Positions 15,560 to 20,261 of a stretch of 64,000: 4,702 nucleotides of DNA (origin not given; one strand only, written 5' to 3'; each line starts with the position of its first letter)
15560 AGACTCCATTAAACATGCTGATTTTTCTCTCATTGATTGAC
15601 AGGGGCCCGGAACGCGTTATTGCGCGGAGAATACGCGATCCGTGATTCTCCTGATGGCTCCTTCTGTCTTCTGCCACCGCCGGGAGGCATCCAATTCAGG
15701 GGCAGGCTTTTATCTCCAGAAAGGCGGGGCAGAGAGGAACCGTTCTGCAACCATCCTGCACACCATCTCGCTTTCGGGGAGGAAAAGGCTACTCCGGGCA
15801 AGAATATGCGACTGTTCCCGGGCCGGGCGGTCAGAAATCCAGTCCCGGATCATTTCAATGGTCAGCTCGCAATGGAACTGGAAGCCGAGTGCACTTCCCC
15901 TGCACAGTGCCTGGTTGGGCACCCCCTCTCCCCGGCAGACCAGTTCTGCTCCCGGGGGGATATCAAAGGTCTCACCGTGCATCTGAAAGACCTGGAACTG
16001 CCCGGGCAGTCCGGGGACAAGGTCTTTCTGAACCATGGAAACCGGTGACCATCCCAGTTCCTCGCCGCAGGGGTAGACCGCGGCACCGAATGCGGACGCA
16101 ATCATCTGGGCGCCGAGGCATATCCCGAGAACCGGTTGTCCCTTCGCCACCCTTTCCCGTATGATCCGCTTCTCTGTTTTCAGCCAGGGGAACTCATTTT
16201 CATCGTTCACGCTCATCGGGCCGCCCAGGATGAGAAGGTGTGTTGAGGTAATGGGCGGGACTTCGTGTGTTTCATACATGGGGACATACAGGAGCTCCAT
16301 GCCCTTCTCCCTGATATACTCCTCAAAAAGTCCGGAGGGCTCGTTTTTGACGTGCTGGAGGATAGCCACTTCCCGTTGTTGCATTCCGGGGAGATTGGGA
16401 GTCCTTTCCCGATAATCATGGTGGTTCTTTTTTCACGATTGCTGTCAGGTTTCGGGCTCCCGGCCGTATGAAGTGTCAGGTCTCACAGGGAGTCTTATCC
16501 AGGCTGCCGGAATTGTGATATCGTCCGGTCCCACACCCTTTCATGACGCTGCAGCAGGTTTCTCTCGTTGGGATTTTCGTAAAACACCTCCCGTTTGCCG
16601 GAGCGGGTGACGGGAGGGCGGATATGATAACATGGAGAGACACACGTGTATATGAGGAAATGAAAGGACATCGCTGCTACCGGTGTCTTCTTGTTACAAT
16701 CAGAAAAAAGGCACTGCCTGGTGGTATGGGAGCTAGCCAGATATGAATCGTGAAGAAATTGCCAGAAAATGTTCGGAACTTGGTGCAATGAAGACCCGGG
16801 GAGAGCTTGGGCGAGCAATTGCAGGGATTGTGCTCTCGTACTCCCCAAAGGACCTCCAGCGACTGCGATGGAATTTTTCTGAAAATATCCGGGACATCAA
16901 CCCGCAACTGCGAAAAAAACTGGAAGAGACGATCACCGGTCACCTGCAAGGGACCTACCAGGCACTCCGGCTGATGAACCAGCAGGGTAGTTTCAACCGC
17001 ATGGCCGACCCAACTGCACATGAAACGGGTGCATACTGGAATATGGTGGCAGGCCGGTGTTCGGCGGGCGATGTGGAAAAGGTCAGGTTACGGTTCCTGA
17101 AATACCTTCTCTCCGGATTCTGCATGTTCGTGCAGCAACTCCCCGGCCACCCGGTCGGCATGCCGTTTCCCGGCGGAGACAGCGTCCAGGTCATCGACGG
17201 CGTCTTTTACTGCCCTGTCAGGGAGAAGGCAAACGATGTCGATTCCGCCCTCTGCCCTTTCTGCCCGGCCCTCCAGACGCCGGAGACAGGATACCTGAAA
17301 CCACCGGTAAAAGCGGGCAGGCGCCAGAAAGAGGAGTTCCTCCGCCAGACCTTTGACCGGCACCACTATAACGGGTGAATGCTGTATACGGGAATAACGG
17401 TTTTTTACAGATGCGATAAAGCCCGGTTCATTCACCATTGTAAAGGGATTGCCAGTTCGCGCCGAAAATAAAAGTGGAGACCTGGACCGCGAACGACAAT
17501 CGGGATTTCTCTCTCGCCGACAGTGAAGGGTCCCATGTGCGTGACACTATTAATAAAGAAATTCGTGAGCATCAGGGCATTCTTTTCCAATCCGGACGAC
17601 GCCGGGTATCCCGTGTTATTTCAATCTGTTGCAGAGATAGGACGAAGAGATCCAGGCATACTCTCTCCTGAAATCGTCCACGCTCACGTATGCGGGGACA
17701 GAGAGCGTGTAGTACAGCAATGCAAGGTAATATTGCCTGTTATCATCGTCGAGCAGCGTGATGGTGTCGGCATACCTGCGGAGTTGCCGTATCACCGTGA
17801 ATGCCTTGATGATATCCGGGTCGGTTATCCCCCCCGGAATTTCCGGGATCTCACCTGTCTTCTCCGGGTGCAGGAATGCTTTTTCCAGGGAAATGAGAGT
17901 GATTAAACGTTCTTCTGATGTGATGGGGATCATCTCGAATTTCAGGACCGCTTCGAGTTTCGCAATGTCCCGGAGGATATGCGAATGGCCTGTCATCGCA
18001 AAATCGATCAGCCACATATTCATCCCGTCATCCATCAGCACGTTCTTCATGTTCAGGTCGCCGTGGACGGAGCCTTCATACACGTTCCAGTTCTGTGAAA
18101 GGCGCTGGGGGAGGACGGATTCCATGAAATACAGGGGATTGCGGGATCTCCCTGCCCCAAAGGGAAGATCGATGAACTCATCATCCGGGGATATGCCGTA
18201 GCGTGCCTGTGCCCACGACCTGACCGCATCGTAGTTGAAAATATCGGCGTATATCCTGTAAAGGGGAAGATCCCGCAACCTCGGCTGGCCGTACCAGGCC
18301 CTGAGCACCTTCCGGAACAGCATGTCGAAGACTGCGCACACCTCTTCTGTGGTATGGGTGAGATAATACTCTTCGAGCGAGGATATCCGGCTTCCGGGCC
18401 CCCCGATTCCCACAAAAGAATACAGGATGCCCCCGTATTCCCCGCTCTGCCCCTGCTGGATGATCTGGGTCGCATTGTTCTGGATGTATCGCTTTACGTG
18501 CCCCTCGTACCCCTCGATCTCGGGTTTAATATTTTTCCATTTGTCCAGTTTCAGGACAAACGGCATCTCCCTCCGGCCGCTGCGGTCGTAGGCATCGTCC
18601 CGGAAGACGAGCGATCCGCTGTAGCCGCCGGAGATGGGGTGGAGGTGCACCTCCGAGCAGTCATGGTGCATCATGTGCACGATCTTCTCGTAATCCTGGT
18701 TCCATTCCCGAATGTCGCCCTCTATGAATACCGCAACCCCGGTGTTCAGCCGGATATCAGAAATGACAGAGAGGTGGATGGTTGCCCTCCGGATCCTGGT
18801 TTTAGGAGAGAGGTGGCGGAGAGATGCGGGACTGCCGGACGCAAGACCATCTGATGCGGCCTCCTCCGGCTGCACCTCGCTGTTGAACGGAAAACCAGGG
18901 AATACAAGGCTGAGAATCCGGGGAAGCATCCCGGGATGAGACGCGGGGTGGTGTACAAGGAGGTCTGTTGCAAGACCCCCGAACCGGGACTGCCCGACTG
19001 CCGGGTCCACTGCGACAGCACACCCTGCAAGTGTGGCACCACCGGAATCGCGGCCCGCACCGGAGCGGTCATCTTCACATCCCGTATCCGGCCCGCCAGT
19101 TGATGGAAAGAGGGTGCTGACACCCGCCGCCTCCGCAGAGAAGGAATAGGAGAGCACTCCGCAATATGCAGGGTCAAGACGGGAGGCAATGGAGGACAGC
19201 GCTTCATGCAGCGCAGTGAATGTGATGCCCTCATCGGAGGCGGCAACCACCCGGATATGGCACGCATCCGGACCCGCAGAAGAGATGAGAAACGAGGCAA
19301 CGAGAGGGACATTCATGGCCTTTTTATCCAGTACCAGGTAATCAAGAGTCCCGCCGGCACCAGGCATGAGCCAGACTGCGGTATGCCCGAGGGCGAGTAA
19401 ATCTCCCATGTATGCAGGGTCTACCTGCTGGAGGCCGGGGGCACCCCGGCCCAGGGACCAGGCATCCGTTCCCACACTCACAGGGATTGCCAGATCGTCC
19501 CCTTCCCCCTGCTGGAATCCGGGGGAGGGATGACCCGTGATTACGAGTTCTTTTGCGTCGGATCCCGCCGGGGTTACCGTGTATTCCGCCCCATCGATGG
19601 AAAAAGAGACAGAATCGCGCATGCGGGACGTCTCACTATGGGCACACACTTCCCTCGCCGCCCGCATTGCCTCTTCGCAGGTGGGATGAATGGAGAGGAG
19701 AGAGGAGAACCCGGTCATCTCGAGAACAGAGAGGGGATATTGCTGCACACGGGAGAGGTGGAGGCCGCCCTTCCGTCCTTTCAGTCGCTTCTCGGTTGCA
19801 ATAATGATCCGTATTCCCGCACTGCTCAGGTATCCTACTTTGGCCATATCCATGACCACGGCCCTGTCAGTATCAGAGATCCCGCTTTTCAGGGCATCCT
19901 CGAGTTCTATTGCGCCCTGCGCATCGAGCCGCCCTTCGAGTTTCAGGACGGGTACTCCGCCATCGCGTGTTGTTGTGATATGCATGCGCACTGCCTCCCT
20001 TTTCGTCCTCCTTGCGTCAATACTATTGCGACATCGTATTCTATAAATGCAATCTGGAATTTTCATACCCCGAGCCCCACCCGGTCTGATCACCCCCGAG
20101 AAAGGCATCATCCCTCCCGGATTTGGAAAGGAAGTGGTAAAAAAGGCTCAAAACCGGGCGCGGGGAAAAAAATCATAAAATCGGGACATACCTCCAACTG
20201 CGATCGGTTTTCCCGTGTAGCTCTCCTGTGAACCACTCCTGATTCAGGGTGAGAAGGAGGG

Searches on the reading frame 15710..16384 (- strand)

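Call 107: search_protein_families(library=pfam, proteins=[window:15710-16384:-], max_evalue=0.001)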
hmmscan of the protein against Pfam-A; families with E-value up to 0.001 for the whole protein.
window:15710-16384:- (224 aa): 3 families
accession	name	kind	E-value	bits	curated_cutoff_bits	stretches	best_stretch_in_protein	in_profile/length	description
PF00117.34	GATase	-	8.2e-18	65.2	22.8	1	22-175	15-174/190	Glutamine amidotransferase class-I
PF07722.19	Peptidase_C26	-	4.2e-05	23.9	20.5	1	70-104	93-127/219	Peptidase C26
PF07685.20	GATase_3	-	0.00014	21.9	27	1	43-98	38-91/196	CobB/CobQ-like glutamine amidotransferase domain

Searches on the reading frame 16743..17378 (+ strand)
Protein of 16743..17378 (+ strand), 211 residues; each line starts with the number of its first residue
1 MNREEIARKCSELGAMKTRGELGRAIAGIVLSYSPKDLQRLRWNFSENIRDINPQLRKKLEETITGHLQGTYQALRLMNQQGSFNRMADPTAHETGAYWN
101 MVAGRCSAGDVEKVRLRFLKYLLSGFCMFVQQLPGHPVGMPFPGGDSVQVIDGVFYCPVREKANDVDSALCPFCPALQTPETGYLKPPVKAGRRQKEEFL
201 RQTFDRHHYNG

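Call 107: search_protein_families(library=pfam, proteins=[window:16743-17378:+], max_evalue=0.001)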
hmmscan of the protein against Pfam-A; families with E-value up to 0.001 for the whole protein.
window:16743-17378:+ (211 aa): 1 family
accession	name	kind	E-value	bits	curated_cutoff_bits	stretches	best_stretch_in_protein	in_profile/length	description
PF09888.14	DUF2115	-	1.5e-49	169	25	1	18-179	1-162/162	Uncharacterized protein conserved in archaea (DUF2115)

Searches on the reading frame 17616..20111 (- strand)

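Call 73: search_protein_families(library=ncbifam, proteins=[window:17616-20111:-], max_evalue=0.00001)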
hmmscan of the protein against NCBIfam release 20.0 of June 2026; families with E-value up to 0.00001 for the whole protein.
window:17616-20111:- (831 aa): 2 families
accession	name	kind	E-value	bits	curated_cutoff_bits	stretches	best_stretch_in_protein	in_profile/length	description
TIGR00377.1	ant_ant_sig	superfamily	2.1e-16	59.7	53.45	1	42-147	2-108/108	anti-sigma factor antagonist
TIGR02886.1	spore_II_AA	equivalog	2.1e-07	30.9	114.75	1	53-148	9-105/106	anti-sigma F factor antagonist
